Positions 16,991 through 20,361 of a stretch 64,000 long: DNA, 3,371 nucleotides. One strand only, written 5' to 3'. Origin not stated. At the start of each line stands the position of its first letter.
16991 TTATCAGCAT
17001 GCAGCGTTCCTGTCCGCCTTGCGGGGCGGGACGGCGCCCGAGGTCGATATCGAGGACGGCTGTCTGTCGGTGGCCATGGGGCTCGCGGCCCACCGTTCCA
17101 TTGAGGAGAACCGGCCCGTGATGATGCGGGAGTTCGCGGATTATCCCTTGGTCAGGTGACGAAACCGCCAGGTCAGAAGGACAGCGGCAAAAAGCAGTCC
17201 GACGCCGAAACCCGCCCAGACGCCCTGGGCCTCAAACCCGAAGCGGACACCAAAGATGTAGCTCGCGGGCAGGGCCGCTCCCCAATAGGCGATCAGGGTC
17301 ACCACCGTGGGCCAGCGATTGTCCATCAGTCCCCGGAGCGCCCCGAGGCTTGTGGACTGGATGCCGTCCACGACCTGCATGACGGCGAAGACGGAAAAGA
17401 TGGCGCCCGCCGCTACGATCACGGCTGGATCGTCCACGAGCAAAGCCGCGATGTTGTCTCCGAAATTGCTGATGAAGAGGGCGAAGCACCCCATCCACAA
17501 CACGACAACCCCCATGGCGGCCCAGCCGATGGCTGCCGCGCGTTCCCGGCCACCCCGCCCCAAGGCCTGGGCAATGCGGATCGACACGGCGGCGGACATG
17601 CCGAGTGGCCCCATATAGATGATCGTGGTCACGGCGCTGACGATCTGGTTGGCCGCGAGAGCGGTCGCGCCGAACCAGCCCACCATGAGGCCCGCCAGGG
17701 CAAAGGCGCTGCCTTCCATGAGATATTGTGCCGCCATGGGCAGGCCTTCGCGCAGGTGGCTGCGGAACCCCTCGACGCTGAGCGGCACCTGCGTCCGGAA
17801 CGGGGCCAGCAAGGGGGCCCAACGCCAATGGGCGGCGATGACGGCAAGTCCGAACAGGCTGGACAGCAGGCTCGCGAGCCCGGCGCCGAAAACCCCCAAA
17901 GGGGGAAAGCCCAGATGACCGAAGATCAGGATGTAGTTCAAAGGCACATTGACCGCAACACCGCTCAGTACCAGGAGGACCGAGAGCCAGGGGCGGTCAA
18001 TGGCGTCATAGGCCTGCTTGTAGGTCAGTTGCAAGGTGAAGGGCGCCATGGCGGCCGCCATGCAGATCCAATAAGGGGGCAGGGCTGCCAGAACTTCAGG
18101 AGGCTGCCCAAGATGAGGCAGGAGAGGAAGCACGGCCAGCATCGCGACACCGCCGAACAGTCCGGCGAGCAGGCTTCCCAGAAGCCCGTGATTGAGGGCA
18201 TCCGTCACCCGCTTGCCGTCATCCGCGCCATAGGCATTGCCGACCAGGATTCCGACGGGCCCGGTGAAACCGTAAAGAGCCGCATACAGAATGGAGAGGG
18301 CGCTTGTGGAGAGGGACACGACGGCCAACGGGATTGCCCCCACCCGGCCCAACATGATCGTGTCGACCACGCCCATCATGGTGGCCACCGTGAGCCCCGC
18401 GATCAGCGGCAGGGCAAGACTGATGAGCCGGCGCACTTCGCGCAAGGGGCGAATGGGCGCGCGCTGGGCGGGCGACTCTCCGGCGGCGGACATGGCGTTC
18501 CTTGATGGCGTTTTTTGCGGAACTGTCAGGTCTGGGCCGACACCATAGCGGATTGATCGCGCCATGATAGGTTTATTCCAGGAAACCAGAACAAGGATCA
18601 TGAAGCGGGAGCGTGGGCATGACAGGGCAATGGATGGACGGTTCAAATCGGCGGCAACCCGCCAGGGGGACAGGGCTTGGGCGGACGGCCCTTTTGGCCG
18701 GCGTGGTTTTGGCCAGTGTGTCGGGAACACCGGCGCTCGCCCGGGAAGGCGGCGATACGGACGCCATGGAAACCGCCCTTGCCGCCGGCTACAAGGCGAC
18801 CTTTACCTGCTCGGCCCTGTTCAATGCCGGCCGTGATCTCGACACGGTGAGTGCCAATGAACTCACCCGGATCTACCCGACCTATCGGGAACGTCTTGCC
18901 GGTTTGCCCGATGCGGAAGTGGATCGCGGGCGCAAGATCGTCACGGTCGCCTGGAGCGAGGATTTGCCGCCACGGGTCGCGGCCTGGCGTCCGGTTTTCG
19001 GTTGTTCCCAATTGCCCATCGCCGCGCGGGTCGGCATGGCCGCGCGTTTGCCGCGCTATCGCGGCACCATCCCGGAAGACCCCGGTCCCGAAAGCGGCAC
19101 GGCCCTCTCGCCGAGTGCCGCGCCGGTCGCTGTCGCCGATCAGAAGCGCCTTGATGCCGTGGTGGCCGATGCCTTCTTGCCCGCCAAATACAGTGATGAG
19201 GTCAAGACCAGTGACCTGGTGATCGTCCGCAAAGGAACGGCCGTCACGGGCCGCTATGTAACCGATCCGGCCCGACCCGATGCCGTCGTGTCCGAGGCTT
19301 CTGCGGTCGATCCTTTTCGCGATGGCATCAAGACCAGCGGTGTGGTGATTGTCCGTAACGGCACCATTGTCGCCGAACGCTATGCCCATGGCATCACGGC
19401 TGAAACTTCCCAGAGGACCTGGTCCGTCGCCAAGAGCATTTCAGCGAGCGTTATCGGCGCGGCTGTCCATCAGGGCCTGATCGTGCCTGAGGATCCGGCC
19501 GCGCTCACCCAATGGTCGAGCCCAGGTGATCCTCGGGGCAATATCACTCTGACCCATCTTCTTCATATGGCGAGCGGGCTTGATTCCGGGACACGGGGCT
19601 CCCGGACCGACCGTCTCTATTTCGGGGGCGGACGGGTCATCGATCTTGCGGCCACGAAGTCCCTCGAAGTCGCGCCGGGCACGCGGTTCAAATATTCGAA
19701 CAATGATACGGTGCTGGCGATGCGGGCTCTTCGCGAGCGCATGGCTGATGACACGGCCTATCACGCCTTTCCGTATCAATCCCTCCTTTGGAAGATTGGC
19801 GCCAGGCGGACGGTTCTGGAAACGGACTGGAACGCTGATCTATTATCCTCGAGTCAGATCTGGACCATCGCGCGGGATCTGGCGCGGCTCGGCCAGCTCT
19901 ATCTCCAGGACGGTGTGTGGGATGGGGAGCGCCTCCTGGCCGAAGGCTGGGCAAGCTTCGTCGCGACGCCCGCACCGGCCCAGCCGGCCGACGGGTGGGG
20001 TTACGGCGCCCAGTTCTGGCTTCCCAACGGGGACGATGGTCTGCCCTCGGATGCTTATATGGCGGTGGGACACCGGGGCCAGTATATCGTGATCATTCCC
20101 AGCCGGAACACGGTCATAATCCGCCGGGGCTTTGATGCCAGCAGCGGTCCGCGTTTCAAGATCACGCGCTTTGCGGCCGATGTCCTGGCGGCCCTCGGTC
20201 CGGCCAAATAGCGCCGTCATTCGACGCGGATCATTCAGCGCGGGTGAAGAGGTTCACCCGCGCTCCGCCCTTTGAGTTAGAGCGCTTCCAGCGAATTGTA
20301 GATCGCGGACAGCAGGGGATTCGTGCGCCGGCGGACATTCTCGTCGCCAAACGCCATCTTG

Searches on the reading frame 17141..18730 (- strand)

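Call 56: search_protein_families(library=pfam, max_evalue=0.00001, proteins=[window:17141-18730:-])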
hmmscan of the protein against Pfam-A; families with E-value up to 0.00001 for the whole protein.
window:17141-18730:- (529 aa): 1 family
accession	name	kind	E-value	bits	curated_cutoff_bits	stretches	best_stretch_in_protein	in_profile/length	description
PF01554.23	MatE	-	7.9e-41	139.9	24.9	2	331-492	1-161/161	MatE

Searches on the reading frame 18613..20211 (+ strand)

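Call 56: search_protein_families(library=pfam, max_evalue=0.00001, proteins=[window:18613-20211:+])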
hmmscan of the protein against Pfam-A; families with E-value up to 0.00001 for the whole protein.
window:18613-20211:+ (532 aa): 1 family
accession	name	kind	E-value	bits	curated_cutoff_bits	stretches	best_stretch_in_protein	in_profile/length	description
PF00144.29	Beta-lactamase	-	1.6e-21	77.3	27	1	232-503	5-305/329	Beta-lactamase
